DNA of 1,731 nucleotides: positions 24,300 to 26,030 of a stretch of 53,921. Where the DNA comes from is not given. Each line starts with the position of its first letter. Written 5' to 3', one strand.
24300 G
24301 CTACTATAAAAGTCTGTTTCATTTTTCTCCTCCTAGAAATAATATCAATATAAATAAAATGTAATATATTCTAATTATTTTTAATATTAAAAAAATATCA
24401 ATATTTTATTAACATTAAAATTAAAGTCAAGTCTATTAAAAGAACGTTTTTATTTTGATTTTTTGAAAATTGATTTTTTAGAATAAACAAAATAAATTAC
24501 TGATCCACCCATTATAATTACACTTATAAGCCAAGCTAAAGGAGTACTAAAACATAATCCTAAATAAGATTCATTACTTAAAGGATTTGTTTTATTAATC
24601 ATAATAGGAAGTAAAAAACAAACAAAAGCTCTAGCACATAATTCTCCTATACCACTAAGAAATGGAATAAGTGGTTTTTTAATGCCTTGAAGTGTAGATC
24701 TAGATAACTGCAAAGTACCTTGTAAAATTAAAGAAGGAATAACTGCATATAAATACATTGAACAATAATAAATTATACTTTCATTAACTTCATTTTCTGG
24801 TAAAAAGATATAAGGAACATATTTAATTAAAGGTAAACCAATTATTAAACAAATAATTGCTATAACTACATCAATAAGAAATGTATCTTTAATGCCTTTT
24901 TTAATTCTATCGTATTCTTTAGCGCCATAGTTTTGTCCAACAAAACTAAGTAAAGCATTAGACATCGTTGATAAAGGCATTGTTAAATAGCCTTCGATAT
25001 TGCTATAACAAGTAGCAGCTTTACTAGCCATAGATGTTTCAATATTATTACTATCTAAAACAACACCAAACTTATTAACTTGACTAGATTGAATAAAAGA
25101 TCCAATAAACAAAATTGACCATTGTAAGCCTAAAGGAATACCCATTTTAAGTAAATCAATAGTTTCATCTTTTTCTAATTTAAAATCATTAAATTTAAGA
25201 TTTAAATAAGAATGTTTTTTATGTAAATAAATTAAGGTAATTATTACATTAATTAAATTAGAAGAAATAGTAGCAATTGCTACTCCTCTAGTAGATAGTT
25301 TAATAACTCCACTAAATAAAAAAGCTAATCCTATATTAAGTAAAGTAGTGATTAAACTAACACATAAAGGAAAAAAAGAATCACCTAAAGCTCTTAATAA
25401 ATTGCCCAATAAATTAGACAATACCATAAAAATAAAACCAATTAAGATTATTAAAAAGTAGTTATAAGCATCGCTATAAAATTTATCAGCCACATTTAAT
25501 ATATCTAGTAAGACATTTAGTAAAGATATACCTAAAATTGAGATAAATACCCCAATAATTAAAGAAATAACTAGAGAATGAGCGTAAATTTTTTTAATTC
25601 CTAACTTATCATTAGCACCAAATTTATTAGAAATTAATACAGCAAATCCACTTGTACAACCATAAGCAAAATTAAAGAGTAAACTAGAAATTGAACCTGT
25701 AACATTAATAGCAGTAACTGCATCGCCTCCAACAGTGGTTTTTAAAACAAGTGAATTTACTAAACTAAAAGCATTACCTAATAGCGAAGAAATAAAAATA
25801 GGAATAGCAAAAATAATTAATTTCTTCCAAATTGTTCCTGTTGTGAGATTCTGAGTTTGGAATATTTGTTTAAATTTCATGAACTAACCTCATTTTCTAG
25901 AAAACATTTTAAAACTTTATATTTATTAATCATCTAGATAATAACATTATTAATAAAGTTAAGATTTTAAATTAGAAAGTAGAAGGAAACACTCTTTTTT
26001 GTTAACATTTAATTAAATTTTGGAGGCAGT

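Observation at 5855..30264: Mosaic paralog family of non-catalytic surface lipoproteins built from shuffled Big_2, LamG-like and CBM9-like modules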

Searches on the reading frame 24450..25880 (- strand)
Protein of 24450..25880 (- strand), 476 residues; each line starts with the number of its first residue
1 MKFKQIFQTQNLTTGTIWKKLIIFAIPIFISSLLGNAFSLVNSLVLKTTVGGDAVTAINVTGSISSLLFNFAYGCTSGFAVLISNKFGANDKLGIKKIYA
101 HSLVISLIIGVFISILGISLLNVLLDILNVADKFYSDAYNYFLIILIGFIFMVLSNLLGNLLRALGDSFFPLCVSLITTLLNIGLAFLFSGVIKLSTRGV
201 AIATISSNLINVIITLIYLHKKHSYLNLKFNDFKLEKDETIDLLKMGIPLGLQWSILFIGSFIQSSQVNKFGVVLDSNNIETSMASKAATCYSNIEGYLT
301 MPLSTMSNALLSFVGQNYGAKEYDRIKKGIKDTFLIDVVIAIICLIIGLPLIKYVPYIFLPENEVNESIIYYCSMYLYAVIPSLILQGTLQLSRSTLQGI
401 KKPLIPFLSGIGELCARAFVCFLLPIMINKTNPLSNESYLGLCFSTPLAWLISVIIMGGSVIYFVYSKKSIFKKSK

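Call 10: search_protein_families(library=pfam, proteins=[window:24450-25880:-], max_evalue=0.001)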
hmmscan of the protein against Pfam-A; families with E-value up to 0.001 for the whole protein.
window:24450-25880:- (476 aa): 1 family
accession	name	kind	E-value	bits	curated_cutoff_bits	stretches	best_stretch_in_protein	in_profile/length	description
PF01554.23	MatE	-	5.2e-38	130.7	24.9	2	27-188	1-161/161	MatE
